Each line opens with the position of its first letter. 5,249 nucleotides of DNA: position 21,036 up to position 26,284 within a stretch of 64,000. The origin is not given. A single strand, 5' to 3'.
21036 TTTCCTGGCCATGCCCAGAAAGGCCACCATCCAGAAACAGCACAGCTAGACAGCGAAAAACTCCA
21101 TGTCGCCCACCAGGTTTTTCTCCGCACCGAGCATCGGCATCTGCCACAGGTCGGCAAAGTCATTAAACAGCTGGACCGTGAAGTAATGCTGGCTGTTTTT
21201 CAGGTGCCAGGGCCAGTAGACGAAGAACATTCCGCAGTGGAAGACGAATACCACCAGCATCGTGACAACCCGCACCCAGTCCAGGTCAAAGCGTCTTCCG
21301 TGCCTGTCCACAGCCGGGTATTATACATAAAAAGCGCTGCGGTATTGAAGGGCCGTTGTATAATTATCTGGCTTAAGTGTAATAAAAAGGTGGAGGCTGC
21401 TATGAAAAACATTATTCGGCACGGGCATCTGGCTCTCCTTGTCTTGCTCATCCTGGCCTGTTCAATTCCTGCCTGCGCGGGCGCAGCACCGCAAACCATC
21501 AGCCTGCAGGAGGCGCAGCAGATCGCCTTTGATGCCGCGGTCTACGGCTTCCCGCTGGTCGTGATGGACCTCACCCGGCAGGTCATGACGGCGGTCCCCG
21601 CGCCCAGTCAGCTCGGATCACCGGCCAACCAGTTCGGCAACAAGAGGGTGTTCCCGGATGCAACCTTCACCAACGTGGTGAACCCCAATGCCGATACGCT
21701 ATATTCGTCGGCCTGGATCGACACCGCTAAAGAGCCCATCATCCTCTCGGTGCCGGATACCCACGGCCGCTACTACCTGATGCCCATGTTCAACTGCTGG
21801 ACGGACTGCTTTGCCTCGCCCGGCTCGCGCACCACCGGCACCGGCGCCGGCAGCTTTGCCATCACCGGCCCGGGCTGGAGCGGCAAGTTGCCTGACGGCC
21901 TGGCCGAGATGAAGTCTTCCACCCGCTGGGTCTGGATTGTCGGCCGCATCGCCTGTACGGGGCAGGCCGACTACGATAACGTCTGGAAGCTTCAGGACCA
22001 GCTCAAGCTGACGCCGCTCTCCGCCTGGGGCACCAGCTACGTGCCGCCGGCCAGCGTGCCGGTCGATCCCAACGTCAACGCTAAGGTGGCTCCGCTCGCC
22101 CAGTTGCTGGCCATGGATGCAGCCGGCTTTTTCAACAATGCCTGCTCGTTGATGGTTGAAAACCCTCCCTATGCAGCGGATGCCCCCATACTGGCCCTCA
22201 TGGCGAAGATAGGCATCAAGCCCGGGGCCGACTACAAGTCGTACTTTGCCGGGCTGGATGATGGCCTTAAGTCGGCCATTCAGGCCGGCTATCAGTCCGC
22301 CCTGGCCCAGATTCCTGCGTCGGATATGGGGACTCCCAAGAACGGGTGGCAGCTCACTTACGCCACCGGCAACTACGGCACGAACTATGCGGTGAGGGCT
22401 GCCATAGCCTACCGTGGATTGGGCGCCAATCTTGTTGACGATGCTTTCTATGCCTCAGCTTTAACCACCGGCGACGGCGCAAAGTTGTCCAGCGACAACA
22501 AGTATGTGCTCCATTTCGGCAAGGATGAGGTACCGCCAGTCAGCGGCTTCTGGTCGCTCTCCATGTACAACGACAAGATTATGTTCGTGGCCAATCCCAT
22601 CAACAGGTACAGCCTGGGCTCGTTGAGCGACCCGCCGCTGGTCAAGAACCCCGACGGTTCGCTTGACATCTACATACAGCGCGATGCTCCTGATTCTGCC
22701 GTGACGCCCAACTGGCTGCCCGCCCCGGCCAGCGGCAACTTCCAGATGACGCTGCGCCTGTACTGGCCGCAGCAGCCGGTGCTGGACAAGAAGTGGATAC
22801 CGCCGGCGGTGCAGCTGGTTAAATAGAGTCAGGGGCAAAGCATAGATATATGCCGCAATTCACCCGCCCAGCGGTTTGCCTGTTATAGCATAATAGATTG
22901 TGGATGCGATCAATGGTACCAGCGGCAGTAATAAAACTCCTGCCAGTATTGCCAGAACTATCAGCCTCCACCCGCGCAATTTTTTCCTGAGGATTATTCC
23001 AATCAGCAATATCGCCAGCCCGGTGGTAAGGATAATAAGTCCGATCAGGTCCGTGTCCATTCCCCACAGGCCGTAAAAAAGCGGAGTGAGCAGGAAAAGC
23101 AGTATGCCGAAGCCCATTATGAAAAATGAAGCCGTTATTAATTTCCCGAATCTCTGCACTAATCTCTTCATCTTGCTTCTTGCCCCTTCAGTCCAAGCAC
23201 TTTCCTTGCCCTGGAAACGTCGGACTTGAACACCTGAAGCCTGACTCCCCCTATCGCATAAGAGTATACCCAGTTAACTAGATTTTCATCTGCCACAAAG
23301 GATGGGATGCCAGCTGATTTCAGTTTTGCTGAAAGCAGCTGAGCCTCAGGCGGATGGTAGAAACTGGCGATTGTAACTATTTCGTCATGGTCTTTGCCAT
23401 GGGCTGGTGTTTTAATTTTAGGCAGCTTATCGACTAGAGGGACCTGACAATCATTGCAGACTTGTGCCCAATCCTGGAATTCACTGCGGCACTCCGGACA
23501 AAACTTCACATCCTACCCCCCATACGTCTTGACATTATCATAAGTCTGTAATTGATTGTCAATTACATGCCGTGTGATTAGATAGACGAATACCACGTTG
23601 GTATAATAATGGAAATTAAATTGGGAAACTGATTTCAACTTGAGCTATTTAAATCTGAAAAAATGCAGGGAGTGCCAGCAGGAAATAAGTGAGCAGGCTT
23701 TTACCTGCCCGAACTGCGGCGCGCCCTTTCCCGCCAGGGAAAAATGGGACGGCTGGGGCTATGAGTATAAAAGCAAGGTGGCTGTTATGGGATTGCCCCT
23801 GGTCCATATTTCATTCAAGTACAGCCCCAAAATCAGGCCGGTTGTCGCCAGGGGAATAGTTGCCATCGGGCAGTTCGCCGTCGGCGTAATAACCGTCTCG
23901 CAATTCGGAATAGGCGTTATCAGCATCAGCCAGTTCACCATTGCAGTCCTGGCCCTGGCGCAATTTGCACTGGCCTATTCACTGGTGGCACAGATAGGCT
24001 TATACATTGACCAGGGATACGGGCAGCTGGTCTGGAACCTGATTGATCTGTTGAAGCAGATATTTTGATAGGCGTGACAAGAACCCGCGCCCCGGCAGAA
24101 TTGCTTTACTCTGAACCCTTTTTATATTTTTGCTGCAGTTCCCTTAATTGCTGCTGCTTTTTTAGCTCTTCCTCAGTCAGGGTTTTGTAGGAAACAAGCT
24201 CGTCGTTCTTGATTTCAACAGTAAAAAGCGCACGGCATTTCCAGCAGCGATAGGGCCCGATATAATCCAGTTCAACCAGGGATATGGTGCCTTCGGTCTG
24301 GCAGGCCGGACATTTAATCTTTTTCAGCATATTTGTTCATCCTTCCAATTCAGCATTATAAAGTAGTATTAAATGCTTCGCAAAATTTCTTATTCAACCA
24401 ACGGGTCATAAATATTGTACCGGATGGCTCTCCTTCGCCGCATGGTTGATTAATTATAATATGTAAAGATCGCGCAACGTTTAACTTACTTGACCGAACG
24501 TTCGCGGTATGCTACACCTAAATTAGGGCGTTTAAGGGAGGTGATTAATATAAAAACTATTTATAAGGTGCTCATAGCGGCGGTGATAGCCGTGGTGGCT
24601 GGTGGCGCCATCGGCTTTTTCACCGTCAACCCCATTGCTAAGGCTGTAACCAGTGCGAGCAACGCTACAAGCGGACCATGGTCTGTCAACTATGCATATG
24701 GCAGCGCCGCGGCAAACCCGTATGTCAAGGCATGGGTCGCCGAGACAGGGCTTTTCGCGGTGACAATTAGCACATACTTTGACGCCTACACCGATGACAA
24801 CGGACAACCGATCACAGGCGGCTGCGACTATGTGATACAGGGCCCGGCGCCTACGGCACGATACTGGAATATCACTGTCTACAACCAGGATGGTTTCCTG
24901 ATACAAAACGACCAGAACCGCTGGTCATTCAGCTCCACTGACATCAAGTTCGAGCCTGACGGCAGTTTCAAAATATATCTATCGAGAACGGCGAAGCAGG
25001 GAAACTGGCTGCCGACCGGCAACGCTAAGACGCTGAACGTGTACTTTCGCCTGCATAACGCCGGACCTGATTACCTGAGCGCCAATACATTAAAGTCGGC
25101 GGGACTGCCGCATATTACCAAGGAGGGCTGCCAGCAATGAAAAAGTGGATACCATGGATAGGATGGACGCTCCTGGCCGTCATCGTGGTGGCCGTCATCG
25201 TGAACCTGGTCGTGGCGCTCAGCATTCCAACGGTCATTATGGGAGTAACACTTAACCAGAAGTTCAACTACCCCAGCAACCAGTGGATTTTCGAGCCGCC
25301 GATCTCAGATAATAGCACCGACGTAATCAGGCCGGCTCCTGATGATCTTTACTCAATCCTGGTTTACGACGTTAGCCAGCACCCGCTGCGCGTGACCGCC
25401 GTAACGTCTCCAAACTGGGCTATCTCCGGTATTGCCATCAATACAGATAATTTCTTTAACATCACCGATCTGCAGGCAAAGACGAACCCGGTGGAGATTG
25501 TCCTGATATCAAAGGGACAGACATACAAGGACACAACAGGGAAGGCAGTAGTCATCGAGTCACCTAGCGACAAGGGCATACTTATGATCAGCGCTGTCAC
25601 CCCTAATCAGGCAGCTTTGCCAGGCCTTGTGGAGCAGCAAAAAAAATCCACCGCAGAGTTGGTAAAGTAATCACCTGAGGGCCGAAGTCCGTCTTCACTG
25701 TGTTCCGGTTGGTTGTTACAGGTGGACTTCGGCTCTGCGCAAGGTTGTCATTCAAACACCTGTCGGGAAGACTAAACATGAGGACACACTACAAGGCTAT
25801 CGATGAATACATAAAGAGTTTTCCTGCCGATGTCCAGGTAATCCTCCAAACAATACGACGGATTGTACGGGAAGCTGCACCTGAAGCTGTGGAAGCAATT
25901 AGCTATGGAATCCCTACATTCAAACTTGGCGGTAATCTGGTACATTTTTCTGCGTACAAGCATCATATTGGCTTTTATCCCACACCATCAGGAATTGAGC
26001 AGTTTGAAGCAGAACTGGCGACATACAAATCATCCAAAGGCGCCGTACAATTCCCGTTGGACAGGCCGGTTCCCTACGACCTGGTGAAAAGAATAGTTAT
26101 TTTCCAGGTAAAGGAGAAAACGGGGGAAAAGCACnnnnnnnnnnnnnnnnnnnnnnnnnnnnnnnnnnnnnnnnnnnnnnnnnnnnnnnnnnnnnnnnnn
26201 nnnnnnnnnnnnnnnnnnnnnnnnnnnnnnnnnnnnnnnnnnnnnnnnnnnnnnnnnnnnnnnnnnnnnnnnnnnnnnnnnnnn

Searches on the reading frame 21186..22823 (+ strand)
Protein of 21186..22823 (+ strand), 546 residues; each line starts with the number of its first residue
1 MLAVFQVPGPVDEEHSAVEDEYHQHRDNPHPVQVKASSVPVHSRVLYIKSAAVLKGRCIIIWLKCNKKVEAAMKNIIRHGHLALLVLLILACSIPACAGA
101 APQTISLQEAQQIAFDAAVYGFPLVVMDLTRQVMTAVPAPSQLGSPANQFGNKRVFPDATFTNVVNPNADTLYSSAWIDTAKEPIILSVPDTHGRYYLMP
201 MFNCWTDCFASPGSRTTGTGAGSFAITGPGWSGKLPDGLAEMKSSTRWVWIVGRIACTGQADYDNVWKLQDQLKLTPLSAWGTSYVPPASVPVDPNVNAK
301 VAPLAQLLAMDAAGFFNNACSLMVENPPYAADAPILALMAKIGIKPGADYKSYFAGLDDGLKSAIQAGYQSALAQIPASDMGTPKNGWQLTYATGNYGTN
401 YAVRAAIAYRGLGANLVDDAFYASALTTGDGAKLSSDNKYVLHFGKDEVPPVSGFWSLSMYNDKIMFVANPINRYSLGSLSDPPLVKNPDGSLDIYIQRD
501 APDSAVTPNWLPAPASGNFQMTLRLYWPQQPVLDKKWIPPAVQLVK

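Call 12: search_protein_families(library=pfam, proteins=[window:21186-22823:+], max_evalue=0.1)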
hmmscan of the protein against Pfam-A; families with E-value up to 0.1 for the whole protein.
window:21186-22823:+ (546 aa): 2 families
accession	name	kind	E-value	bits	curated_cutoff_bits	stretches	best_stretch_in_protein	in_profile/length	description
PF06863.17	DUF1254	-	5e-46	156.6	22.2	1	148-277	2-133/133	Protein of unknown function (DUF1254)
PF06742.16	DUF1214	-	2.7e-33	115.3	25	1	420-530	2-112/112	Protein of unknown function (DUF1214)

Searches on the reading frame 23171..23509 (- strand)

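Call 12: search_protein_families(library=pfam, proteins=[window:23171-23509:-], max_evalue=0.1)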
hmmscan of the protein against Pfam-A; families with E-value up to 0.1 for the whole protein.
window:23171-23509:- (113 aa): 3 families
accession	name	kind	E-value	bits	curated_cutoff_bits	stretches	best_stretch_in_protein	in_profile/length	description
PF09413.15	DUF2007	-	3e-06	27.7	25.7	1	46-105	3-62/66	Putative prokaryotic signal transducing protein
PF12773.13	DZR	-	0.0049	17.4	27.3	1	4-25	1-22/45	Double zinc ribbon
PF18551.6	TackOD1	-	0.032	14.2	32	1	2-23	75-96/188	Thaumarchaeal output domain 1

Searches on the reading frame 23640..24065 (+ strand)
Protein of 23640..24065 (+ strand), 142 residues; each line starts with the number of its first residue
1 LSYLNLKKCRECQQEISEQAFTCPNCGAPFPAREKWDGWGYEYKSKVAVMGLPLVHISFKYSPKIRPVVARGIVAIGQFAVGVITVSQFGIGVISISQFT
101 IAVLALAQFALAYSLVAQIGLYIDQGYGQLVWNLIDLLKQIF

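Call 12: search_protein_families(library=pfam, proteins=[window:23640-24065:+], max_evalue=0.1)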
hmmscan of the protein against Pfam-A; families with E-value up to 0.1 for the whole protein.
window:23640-24065:+ (142 aa): 14 families
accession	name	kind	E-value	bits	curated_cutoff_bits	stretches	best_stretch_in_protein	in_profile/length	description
PF12773.13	DZR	-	0.00093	19.7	27.3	1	9-27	27-45/45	Double zinc ribbon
PF14446.12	Prok-RING_1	-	0.0019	18.5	29.1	1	7-30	5-30/54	Prokaryotic RING finger family 1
PF13240.11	Zn_Ribbon_1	-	0.0021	18.3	25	1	8-30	1-23/23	zinc-ribbon domain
PF13248.11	Zn_ribbon_3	-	0.0021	17.9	27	1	7-30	3-26/26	zinc-ribbon domain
PF18439.7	zf_UBZ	-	0.02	15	25.6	0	20-34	2-16/32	Ubiquitin-Binding Zinc Finger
PF18912.6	DZR_2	-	0.025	14.9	27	1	9-33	24-49/56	Double zinc ribbon domain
PF10571.15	UPF0547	-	0.051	14.1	29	1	7-27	1-21/26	Uncharacterised protein family UPF0547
PF00130.28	C1_1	-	0.053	13.8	26.5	1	3-27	8-35/53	Phorbol esters/diacylglycerol binding domain (C1 domain)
PF10013.15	DUF2256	-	0.059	14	25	0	22-37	9-24/40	Uncharacterized protein conserved in bacteria (DUF2256)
PF01155.25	HypA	-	0.059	13.8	28.9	0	8-28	72-94/112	Hydrogenase/urease nickel incorporation, metallochaperone, hypA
PF17032.10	Zn_ribbon_15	-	0.067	14.4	28.9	0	7-27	53-73/73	zinc-ribbon family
PF07191.17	Zn_ribbon_6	-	0.077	13.4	25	0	8-29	18-38/67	Double zinc ribbon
PF13824.12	zf-Mss51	-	0.078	13.6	27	0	9-32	2-26/55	Zinc-finger of mitochondrial splicing suppressor 51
PF24463.1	DUF7577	-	0.088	12.9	28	0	22-29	4-11/27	Domain of unknown function (DUF7577)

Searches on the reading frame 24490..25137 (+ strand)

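Call 12: search_protein_families(library=pfam, proteins=[window:24490-25137:+], max_evalue=0.1)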
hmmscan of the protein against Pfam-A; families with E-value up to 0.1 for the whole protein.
window:24490-25137:+ (216 aa): 2 families
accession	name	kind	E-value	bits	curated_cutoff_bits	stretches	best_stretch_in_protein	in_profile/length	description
PF06742.16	DUF1214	-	5.1e-26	91.8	25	1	95-191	3-110/112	Protein of unknown function (DUF1214)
PF11021.13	DUF2613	-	0.035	14.6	22.1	1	27-61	2-36/55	Protein of unknown function (DUF2613)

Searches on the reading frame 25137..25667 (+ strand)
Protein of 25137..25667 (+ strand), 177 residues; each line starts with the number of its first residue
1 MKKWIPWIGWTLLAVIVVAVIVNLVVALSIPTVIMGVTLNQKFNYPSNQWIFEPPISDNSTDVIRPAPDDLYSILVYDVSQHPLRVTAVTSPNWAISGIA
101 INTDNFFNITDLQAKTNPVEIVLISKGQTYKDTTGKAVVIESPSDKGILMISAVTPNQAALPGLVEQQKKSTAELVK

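Call 12: search_protein_families(library=pfam, proteins=[window:25137-25667:+], max_evalue=0.1)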
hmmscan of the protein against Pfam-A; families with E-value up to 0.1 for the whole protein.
window:25137-25667:+ (177 aa): 2 families
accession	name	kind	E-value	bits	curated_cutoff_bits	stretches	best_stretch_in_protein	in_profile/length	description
PF06863.17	DUF1254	-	6.8e-11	42.9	22.2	1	55-169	10-127/133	Protein of unknown function (DUF1254)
PF08999.15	SP_C-Propep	-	0.051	13.8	25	0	12-43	36-67/96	Surfactant protein C, N terminal propeptide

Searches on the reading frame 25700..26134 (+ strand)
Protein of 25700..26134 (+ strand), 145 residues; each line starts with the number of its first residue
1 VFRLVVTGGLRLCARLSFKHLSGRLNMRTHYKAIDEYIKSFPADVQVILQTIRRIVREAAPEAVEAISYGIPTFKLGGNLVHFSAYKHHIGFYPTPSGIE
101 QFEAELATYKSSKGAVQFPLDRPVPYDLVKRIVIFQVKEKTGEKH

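Call 12: search_protein_families(library=pfam, proteins=[window:25700-26134:+], max_evalue=0.1)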
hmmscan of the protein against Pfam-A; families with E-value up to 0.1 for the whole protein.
window:25700-26134:+ (145 aa): 2 families
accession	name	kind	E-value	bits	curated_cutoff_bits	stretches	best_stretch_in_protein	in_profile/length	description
PF08818.16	DUF1801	-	1e-15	58.3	27.2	1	48-134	4-82/85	Domain of unknown function (DU1801)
PF18899.5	DUF5655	-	0.086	13.3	24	0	34-90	1-57/109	Domain of unknown function (DUF5655)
